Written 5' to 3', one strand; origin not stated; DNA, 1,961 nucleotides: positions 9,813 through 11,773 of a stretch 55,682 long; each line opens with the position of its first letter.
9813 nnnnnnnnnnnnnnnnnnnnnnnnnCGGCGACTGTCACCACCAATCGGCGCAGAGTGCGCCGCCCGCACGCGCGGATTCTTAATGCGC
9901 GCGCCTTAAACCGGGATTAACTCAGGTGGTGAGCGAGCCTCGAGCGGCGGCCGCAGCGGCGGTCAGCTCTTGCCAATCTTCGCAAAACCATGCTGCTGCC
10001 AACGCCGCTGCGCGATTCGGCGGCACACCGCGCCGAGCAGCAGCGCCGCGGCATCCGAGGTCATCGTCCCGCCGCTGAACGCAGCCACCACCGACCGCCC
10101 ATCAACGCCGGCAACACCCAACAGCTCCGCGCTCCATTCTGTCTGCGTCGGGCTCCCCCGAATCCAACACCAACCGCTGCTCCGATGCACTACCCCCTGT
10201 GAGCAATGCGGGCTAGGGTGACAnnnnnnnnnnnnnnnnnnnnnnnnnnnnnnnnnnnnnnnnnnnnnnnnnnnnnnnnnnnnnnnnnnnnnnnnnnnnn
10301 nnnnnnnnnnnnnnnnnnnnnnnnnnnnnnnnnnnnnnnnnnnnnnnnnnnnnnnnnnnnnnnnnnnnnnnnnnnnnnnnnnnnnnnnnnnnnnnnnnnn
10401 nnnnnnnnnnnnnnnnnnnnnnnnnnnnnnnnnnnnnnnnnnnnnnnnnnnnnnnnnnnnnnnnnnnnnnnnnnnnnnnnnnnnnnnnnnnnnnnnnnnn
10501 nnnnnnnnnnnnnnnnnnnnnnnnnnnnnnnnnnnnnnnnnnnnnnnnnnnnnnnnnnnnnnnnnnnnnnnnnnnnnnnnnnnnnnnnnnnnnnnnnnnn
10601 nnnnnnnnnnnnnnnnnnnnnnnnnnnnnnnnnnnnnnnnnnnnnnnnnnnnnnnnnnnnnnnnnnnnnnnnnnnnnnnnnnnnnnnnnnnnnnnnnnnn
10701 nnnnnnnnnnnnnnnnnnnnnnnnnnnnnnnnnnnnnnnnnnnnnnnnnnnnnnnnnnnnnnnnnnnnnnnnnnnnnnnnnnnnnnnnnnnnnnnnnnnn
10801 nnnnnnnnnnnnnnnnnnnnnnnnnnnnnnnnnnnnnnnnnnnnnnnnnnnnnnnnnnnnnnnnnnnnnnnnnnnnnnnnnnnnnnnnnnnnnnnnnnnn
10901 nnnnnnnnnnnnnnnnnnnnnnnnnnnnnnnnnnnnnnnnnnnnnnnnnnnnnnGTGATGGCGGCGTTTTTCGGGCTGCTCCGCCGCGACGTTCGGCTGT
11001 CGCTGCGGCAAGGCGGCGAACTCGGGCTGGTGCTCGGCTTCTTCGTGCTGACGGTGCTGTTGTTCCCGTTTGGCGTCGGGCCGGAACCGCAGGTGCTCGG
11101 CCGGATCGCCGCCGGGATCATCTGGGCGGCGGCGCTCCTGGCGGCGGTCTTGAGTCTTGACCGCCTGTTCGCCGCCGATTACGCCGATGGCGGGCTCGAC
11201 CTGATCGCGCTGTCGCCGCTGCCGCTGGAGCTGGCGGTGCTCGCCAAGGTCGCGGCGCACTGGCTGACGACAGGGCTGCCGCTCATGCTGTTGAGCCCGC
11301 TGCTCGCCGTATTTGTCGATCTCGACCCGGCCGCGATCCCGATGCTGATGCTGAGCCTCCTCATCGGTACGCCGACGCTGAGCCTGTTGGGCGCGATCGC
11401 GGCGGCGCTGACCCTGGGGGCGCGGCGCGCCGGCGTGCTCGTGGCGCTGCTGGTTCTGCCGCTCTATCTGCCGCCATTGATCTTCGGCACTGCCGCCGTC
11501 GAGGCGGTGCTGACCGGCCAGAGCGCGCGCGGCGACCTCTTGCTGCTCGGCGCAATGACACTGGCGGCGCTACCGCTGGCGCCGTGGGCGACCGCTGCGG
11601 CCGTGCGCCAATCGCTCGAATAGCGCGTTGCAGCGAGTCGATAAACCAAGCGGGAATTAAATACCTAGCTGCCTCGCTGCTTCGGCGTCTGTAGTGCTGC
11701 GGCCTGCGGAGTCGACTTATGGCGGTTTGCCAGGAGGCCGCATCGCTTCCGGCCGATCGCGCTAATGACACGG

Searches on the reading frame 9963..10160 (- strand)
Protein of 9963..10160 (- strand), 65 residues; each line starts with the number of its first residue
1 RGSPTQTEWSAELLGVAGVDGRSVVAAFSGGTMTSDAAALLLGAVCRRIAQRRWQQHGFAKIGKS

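Call 98: search_dna_similar(query=window:9963-10160:-, collection=plasmids, mode=protein, max_rows=8, max_evalue=0.001)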
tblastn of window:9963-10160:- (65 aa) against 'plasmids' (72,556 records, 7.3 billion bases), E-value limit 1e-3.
Records with a match: 15; places in all: 20; records where one place covers at least 80% of the query: 0.
Best place of each record, by identity: <60% 15.
By first word of the organism name: Rhizobium 10; Bradyrhizobium 2; Sinorhizobium 2; Azospirillum 1.
By predicted mobility (MOB-suite, as given by PLSDB): conjugative 8; non-mobilizable 5; mobilizable 2.
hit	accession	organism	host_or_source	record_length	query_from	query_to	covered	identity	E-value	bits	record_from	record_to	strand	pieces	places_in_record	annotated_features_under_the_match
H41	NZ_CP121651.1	Bradyrhizobium sp. CB82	Stylosanthes guianensis,cell culture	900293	1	49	75%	55.1%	2e-6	49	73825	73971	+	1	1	IS1380 family transposase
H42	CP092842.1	Bradyrhizobium sp. 62B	Arachis hypogaea L.,cell ...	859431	1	49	75%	55.1%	3e-6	49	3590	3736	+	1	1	none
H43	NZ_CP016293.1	Rhizobium leguminosarum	Vavilovia formosa,cell culture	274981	1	49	75%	51.0%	3e-4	43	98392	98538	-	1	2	IS1380 family transposase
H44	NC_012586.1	Sinorhizobium fredii NGR234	-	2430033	2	42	63%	58.5%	1e-5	47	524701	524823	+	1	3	record has no annotation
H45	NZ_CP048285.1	Rhizobium leguminosarum bv. viciae 248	Fava bean,whole organism,nodules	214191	2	45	68%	52.3%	8e-5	45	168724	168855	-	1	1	IS1380 family transposase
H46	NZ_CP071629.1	Rhizobium leguminosarum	lentil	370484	2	45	68%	52.3%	1e-4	45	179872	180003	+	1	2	IS1380 family transposase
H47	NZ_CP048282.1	Rhizobium leguminosarum bv. viciae 248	Fava bean,whole organism,nodules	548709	2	45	68%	52.3%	1e-4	45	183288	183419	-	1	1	IS1380 family transposase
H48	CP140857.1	Rhizobium ruizarguesonis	Trifolium pratense,whole organism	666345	2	45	68%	52.3%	1e-4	44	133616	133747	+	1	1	none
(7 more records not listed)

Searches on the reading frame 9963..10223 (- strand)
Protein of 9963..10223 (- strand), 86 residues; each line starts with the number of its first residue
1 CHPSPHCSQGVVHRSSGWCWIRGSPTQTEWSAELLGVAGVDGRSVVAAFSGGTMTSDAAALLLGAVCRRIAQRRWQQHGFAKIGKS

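Call 60: search_protein_families(library=pfam, proteins=[window:9963-10223:-], max_evalue=0.01)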
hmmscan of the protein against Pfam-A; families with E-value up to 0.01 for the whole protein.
window:9963-10223:- (86 aa): 1 family
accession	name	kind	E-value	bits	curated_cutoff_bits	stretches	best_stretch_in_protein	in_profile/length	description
PF13701.12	DDE_Tnp_1_4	-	0.0083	14.8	34.7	1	40-70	4-34/435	Transposase DDE domain group 1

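Call 97: search_protein_families(library=ncbifam, proteins=[window:9963-10223:-], max_evalue=1)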
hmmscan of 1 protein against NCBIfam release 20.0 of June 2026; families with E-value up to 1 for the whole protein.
window:9963-10223:- (86 aa): 0 families

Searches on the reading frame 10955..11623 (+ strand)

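Call 60: search_protein_families(library=pfam, proteins=[window:10955-11623:+], max_evalue=0.01)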
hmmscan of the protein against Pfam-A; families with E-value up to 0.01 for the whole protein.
window:10955-11623:+ (222 aa): 1 family
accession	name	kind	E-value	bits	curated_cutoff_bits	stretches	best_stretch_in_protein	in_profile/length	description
PF03379.19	CcmB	-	2.9e-75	252.8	24.9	1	6-218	2-214/215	CcmB protein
